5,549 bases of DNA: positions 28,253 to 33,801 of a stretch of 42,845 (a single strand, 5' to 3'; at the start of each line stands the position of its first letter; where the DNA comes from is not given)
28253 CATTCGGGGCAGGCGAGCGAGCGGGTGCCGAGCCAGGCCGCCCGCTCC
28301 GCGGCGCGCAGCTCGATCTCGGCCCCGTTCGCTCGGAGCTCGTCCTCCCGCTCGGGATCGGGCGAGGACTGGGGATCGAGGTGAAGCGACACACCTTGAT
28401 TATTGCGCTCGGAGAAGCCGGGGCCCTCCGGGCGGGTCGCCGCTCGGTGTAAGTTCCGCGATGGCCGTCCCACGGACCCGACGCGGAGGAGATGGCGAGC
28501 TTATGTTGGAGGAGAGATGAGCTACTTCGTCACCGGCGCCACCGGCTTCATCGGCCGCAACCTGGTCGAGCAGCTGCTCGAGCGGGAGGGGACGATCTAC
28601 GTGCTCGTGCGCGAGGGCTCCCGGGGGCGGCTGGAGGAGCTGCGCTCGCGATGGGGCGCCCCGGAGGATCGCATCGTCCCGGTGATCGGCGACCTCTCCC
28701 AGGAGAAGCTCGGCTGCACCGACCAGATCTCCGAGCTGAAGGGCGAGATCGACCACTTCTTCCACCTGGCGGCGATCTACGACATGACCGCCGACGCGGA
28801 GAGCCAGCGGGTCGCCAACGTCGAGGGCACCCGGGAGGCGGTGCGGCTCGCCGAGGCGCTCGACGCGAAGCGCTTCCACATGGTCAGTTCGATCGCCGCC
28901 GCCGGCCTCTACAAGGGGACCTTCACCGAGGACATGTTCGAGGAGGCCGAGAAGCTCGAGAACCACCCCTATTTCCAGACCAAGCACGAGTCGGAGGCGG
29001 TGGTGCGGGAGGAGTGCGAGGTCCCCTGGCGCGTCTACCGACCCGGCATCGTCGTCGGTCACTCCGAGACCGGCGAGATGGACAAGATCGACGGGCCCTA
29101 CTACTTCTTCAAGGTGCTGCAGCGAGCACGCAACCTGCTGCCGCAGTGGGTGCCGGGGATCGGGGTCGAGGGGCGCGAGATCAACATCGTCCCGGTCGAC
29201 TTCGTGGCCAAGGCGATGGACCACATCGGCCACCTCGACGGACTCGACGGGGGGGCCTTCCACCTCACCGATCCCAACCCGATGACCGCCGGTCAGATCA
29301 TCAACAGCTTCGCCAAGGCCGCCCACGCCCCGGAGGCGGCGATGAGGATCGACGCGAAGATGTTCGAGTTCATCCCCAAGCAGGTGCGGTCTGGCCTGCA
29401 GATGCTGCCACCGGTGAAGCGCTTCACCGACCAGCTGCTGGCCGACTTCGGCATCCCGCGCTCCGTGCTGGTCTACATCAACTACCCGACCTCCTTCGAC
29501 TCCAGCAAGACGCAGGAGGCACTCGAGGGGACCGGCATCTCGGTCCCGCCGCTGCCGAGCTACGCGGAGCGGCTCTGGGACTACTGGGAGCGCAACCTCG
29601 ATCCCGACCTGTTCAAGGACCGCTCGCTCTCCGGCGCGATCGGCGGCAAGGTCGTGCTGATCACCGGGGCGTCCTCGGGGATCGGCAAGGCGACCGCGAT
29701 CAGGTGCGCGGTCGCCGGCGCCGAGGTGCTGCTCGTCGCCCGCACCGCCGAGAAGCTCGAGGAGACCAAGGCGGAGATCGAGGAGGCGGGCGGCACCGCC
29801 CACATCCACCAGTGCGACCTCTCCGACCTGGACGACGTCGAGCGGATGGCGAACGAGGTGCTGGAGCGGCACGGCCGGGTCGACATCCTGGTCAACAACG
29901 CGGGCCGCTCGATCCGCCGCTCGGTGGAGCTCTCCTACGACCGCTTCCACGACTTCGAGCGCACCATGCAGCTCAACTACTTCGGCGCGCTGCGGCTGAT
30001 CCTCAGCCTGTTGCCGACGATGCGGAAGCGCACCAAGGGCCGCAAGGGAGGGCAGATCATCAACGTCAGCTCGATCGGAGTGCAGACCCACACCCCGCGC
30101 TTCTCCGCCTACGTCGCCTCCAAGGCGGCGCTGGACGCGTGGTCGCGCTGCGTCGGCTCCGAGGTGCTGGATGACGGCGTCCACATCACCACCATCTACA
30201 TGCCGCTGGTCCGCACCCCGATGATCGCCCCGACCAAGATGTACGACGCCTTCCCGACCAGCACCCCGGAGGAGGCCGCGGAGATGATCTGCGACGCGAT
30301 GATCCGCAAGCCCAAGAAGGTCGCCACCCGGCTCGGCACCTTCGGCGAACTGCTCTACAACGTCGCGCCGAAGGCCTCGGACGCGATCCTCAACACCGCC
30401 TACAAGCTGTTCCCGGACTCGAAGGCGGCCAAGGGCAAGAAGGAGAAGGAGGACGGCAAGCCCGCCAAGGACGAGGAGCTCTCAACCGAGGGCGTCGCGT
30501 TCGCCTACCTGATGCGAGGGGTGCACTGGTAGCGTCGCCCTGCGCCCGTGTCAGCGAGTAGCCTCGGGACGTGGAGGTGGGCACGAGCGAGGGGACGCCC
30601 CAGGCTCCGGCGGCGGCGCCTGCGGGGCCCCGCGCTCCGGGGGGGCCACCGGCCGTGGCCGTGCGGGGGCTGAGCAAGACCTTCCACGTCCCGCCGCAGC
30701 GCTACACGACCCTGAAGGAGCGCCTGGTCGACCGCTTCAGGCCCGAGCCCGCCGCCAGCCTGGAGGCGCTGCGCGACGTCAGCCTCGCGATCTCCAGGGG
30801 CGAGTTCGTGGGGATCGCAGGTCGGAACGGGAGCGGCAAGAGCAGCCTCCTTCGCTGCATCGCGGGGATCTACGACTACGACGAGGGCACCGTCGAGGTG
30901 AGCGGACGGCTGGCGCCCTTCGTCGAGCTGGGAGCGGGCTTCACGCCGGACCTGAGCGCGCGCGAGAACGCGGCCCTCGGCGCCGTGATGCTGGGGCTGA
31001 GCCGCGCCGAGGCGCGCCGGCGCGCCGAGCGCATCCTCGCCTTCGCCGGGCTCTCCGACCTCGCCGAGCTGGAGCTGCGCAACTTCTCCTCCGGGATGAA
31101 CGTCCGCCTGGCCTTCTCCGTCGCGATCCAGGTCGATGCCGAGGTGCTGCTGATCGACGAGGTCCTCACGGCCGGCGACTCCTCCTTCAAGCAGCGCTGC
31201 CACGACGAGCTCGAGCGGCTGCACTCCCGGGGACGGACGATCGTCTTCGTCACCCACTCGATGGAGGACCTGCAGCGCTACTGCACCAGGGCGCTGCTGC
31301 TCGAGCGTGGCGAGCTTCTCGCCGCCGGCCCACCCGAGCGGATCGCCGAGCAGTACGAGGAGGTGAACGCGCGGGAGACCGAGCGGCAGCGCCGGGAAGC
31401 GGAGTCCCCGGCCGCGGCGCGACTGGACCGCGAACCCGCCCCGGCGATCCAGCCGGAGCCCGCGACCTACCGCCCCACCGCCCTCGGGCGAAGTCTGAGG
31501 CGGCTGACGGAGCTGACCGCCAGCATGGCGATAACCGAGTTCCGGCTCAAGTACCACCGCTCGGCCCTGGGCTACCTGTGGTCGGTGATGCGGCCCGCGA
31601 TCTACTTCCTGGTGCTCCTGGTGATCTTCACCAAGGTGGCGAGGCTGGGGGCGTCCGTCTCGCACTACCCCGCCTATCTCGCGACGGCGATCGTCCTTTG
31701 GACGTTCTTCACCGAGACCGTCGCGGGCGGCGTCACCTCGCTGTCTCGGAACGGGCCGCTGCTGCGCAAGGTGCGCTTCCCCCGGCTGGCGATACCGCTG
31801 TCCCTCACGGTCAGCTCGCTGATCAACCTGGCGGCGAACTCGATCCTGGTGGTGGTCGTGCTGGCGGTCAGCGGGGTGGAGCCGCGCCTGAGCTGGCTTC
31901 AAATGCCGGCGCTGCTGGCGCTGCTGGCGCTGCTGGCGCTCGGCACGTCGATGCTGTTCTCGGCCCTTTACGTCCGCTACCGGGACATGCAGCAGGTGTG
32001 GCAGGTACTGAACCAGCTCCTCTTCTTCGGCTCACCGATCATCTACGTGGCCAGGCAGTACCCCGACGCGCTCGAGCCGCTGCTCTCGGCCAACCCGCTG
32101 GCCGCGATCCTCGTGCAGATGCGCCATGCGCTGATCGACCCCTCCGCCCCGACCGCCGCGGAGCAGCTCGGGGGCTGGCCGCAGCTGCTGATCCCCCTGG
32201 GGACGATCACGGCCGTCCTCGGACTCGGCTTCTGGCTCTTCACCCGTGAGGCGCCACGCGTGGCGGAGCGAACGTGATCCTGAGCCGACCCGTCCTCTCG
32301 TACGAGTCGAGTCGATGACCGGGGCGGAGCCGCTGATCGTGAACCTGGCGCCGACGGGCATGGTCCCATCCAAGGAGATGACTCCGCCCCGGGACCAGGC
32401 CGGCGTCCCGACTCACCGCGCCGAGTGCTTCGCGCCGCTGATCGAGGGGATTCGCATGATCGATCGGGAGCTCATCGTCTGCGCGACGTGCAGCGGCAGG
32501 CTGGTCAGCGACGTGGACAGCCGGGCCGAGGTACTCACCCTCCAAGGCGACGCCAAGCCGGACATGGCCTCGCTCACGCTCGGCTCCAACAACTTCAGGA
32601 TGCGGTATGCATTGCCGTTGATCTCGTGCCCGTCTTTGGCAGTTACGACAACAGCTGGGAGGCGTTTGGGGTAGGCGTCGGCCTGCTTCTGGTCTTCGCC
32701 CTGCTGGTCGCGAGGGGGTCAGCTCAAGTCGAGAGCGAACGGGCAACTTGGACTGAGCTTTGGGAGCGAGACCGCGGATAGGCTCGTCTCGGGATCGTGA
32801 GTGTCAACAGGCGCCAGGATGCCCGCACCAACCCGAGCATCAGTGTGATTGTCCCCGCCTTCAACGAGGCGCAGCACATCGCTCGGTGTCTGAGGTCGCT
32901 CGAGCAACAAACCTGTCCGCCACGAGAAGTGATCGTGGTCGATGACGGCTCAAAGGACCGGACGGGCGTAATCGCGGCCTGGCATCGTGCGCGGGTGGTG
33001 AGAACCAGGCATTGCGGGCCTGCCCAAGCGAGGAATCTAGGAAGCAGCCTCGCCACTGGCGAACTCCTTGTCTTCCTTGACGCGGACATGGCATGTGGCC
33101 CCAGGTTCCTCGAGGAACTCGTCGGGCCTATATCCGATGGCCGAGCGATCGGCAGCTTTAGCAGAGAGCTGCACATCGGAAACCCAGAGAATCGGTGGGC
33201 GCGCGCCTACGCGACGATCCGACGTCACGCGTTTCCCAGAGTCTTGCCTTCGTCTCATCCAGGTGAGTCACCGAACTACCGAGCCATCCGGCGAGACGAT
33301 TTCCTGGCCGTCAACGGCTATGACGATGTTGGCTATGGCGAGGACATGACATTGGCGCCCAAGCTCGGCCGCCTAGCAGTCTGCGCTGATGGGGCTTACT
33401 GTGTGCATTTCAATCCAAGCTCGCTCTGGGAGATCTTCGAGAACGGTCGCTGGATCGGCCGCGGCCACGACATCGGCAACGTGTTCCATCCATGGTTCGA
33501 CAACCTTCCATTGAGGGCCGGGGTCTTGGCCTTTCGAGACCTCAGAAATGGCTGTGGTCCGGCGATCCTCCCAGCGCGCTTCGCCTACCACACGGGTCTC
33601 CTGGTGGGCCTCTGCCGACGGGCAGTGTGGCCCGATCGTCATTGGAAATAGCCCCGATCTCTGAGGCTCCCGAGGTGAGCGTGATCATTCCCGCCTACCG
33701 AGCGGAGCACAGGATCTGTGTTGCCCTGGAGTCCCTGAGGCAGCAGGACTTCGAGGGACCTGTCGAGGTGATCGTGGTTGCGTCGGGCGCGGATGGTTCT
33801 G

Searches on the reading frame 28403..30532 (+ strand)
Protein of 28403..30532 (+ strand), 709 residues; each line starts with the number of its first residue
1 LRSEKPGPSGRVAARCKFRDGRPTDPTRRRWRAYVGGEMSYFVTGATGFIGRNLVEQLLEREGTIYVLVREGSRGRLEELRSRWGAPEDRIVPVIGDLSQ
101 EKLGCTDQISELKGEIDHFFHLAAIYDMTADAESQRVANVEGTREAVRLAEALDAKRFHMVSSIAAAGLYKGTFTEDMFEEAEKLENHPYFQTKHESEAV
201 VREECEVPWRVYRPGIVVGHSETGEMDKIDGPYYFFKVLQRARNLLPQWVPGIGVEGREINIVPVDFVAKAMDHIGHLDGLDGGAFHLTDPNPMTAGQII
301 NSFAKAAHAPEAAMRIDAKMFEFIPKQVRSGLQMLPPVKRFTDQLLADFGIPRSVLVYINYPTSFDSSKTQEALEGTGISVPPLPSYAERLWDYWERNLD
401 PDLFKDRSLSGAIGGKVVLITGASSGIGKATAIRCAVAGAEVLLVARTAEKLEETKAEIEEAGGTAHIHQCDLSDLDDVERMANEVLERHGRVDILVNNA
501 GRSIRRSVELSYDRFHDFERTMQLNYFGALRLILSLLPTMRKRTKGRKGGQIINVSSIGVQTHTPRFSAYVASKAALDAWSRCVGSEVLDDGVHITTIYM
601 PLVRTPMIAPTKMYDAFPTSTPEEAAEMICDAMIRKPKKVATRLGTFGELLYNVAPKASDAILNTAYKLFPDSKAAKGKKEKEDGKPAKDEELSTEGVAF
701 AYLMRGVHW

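Call 6: search_protein_families(library=pfam, proteins=[window:28403-30532:+], max_evalue=0.01)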
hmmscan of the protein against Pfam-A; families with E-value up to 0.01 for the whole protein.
window:28403-30532:+ (709 aa): 11 families
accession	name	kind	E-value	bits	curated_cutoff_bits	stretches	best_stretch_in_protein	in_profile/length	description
PF00106.31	adh_short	-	2.3e-55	187.6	26.6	1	416-610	1-189/195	short chain dehydrogenase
PF07993.18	NAD_binding_4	-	1.8e-48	165.4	20.1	1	43-272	1-258/258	Male sterility protein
PF13561.12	adh_short_C2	-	3e-37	128.9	27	1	422-616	1-189/236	Enoyl-(Acyl carrier protein) reductase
PF01370.27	Epimerase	-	1.3e-23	84.2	20.9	2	42-221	2-176/240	NAD dependent epimerase/dehydratase family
PF08659.16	KR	-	1.6e-15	57.9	22.6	2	418-582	3-161/180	KR domain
PF16363.11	GDP_Man_Dehyd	-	9.6e-14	52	27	1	42-202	1-165/332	GDP-mannose 4,6 dehydratase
PF13460.12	NAD_binding_10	-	5.8e-13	49.6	27.2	1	45-220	1-149/184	NAD(P)H-binding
PF01073.25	3Beta_HSD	-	3.9e-12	46.2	22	1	43-203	2-159/280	3-beta hydroxysteroid dehydrogenase/isomerase family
PF02719.21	Polysacc_synt_2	-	2.7e-09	37.1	20.2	1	42-163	2-128/293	Polysaccharide biosynthesis protein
PF04321.23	RmlD_sub_bind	-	0.00058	19.5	27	0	41-220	3-154/287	RmlD substrate binding domain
PF05368.20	NmrA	-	0.00099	19.2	27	0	43-78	7-43/298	NmrA-like family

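Call 59: search_protein_families(library=ncbifam, proteins=[window:28403-30532:+], max_evalue=0.01)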
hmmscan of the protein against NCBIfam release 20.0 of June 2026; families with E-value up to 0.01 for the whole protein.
window:28403-30532:+ (709 aa): 257 families (the best 25 are shown)
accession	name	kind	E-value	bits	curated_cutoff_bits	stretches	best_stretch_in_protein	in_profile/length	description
NF005539.0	PRK07201.1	equivalog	3.5e-293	974.4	549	1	39-709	1-657/657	SDR family oxidoreductase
NF004521.0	PRK05866.1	equivalog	1.8e-92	309.6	368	1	412-665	37-287/294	SDR family oxidoreductase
NF004825.0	PRK06181.1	equivalog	1.4e-47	162.2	215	1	414-666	5-262/268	SDR family oxidoreductase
NF005672.0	PRK07454.1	equivalog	1e-46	159.1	234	1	416-609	7-194/241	SDR family oxidoreductase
NF005495.0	PRK07109.1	subfamily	1.2e-45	156.3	264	1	413-664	6-260/334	SDR family oxidoreductase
NF005559.1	PRK07231.1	subfamily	1.3e-41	142.8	215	1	414-640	3-221/249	glucose 1-dehydrogenase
NF004514.1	PRK05855.1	equivalog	2.2e-41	142.1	455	1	410-616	308-509/578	SDR family oxidoreductase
TIGR01746.1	Thioester-redct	subfamily_domain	1e-39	136.9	213.35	1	42-306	3-280/371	thioester reductase domain-containing protein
NF004791.0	PRK06138.1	equivalog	5.7e-38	130.7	312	1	414-616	4-197/252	SDR family oxidoreductase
NF004826.0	PRK06182.1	subfamily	1.7e-37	129.2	305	1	416-636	5-215/274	oxidoreductase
NF005878.0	PRK07825.1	subfamily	2.3e-37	128.8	287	1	412-663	6-248/278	short chain dehydrogenase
NF005806.0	PRK07666.1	equivalog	4.5e-37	127.6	286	1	413-633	5-221/239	3-ketoacyl-ACP reductase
NF004824.0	PRK06180.1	subfamily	6.1e-37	127.3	298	1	416-605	5-185/279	oxidoreductase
NF004526.0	PRK05872.1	subfamily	7.6e-37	127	276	1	412-614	7-201/297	short-chain dehydrogenase/reductase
NF005909.0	PRK07890.1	subfamily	2.5e-36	125.3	258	1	413-601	5-187/260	short chain dehydrogenase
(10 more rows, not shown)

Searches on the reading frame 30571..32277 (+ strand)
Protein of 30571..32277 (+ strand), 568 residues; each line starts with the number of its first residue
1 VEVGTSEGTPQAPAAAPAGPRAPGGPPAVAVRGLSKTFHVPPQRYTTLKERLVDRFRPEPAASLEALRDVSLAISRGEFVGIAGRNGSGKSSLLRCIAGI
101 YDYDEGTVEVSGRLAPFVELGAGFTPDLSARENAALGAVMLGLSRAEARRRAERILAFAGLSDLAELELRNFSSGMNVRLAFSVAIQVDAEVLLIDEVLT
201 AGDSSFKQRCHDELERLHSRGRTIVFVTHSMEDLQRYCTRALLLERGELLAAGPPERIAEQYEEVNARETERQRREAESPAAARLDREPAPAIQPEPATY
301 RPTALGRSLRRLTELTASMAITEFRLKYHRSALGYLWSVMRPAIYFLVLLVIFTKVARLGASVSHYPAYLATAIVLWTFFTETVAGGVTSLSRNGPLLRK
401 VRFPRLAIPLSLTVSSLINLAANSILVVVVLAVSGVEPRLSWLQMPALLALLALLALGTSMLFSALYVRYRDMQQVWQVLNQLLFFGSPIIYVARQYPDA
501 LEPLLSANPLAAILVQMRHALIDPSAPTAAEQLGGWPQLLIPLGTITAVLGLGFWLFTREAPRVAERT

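Call 6: search_protein_families(library=pfam, proteins=[window:30571-32277:+], max_evalue=0.01)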
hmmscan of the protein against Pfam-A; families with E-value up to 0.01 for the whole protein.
window:30571-32277:+ (568 aa): 5 families
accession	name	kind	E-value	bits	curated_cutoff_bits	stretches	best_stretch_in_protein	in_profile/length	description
PF00005.33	ABC_tran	-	1.7e-20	74.4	25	1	67-198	1-135/137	ABC transporter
PF01061.29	ABC2_membrane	-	2.2e-13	50.7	26.9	1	319-520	6-209/211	ABC-2 type transporter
PF13304.12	AAA_21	-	3.4e-07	31.1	27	1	79-100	1-22/304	AAA domain, putative AbiEii toxin, Type IV TA system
PF13191.12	AAA_16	-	0.00013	22.9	32.6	1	65-227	10-137/167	AAA ATPase domain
PF13476.12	AAA_23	-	0.0042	18.2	27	1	79-98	21-40/201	AAA domain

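Call 59: search_protein_families(library=ncbifam, proteins=[window:30571-32277:+], max_evalue=0.01)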
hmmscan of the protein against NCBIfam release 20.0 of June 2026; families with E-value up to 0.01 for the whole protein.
window:30571-32277:+ (568 aa): 186 families (the best 25 are shown)
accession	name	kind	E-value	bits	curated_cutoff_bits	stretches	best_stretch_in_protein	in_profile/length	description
NF050108.1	galactan_ABC_ATP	equivalog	1.2e-49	168.7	400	1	64-264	42-242/244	galactan export ABC transporter ATP-binding subunit Wzt/RfbE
NF010065.0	PRK13545.1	equivalog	1.1e-42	146.5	538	1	64-265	37-237/549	teichoic acids export protein ATP-binding subunit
NF010066.0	PRK13546.1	equivalog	3.1e-39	135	320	1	44-266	16-238/264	teichoic acids export ABC transporter ATP-binding subunit TagH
TIGR04521.1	ECF_ATPase_2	equivalog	4.4e-31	108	330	2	132-269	104-243/279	energy-coupling factor transporter ATPase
TIGR01188.1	drrA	subfamily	6.6e-31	107.7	312.45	1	64-275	6-228/302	daunorubicin resistance ABC transporter, ATP-binding protein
TIGR03415.1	ABC_choXWV_ATP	equivalog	1.7e-28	99.6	483.75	2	124-261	117-255/382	choline ABC transporter ATP-binding protein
NF010060.0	PRK13537.1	equivalog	4.8e-27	94.7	521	1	68-260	32-235/314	nodulation factor ABC transporter ATP-binding protein NodI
TIGR04520.1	ECF_ATPase_1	equivalog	5.5e-27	94.9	315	2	131-267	96-232/269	energy-coupling factor transporter ATPase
TIGR03258.1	PhnT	equivalog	4.6e-26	91.7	499.15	1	66-259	23-228/359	2-aminoethylphosphonate ABC transport system ATP-binding subunit PhnT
NF040873.1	AztA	equivalog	8e-26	90.8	220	1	64-238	5-186/191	zinc ABC transporter ATP-binding protein AztA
TIGR00968.1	3a0106s01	subfamily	4.1e-25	88.7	342.75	1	63-261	12-221/237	sulfate ABC transporter ATP-binding protein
TIGR03265.1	PhnT2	equivalog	4.3e-25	88.7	457.7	1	64-261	17-225/353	putative 2-aminoethylphosphonate ABC transporter ATP-binding protein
NF006987.0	PRK09452.1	equivalog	8.7e-25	87.2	482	1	65-262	31-239/378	spermidine/putrescine ABC transporter ATP-binding protein PotA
NF007027.0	PRK09493.1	equivalog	2.7e-24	85.8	379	1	64-261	14-226/240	glutamine ABC transporter ATP-binding protein GlnQ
TIGR01288.1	nodI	equivalog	7.2e-24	84.3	424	1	68-261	21-225/303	nodulation factor ABC transporter ATP-binding protein NodI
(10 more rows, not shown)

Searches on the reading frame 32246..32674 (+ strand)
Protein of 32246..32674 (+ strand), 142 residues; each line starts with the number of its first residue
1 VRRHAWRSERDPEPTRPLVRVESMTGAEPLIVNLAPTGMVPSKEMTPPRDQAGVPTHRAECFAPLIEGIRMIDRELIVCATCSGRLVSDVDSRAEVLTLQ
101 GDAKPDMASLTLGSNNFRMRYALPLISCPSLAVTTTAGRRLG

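Call 77: search_protein_families(library=pfam, proteins=[window:32246-32674:+], max_evalue=0.1)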
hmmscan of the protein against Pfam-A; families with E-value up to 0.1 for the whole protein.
window:32246-32674:+ (142 aa): 1 family
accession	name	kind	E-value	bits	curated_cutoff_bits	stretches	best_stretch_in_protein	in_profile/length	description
PF05853.18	BKACE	-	4.4e-11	43.1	24.8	1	49-119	48-116/274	beta-keto acid cleavage enzyme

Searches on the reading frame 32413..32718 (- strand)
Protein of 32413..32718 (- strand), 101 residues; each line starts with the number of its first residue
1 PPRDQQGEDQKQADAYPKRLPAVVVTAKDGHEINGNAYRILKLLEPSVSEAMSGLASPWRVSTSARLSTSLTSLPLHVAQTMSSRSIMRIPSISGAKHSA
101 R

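Call 77: search_protein_families(library=pfam, proteins=[window:32413-32718:-], max_evalue=0.1)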
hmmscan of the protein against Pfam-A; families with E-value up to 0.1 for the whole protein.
window:32413-32718:- (101 aa): 1 family
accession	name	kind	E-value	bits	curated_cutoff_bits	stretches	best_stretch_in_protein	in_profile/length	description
PF11864.13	DUF3384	-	0.0094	15.2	28.1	1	9-55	79-123/473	Domain of unknown function (DUF3384)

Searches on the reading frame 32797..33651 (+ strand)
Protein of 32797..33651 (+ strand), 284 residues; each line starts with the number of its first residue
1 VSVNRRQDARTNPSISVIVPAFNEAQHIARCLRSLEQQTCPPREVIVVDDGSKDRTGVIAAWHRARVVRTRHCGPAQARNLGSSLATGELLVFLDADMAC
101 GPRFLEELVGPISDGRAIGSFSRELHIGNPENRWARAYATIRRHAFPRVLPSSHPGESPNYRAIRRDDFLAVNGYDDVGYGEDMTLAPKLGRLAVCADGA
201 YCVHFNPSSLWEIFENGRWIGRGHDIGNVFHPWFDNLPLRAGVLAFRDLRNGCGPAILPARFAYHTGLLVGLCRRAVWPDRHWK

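Call 6: search_protein_families(library=pfam, proteins=[window:32797-33651:+], max_evalue=0.01)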
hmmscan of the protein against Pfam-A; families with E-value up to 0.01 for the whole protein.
window:32797-33651:+ (284 aa): 3 families
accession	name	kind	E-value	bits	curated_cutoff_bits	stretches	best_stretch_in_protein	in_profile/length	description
PF00535.33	Glycos_transf_2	-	4.1e-32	111.9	23.3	1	16-169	1-164/168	Glycosyl transferase family 2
PF13641.12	Glyco_tranf_2_3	-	1.9e-11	44.8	27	1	13-150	1-149/230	Glycosyltransferase like family 2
PF10111.15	Glyco_tranf_2_2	-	2.7e-08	34.1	27.3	1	16-106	1-100/276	Glycosyltransferase like family 2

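Call 7: search_protein_families(library=ncbifam, proteins=[window:32797-33651:+], max_evalue=0.1)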
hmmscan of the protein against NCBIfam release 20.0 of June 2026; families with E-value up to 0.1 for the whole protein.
window:32797-33651:+ (284 aa): 30 families (the best 25 are shown)
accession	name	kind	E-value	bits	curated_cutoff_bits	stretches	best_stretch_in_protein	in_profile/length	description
TIGR04283.1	glyco_like_mftF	equivalog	5.8e-25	88.2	182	1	15-193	1-172/221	TIGR04283 family arsenosugar biosynthesis glycosyltransferase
TIGR03965.1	mycofact_glyco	equivalog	4e-22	78.7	280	1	9-186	69-259/467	mycofactocin biosynthesis glycosyltransferase MftF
NF041875.1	EPS_EpsD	equivalog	5.3e-22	78.6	370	1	15-208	1-210/325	exopolysaccharide biosynthesis glycosyltransferase EpsD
NF007482.0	PRK10073.1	equivalog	2.7e-16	59.5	423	1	12-109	5-107/334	glycosyltransferase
NF010496.0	PRK13915.1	equivalog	1.8e-14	53.5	262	1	5-114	23-144/307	glucosyl-3-phosphoglycerate synthase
TIGR03937.1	PgaC_IcaA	equivalog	3.1e-14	52.8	422.3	1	6-119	38-157/407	poly-beta-1,6-N-acetyl-D-glucosamine synthase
NF047683.1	TeichurnBiosyTuaG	equivalog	5.1e-12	46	400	1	10-103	3-102/252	teichuronic acid biosynthesis protein TuaG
TIGR03469.1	HpnB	hypoth_equivalog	4.9e-11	42.3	379.25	1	9-62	40-94/386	hopene-associated glycosyltransferase HpnB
TIGR04182.1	glyco_TIGR04182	equivalog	2e-10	40.5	325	1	15-117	2-102/293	S-layer glycoprotein N-glycosyltransferase AglJ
NF045692.1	OglycostaseCruG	equivalog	4.2e-09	35.8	600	1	13-61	41-89/386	2'-O-glycosyltransferase CruG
NF050819.1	PolSacchBiosHfsG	equivalog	7.1e-09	35.2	500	1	8-139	7-147/302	polysaccharide biosynthesis protein HfsG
TIGR04242.1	nodulat_NodC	equivalog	1.7e-08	33.9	550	1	6-134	41-177/395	chitooligosaccharide synthase NodC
NF038299.1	EPS_HpsN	equivalog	6e-08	32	425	1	13-120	1-114/317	hormogonium polysaccharide biosynthesis glycosyltransferase HpsN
NF050050.1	ProtGlycPglI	equivalog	3.7e-07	29.8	500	1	13-115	2-111/306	GalNAc(5)-diNAcBac-PP-undecaprenol beta-1,3-glucosyltransferase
NF041394.1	GtaseAglG_Halo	equivalog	7.8e-07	28.7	440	1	15-112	3-107/304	glucosyl-dolichyl phosphate glucuronosyltransferase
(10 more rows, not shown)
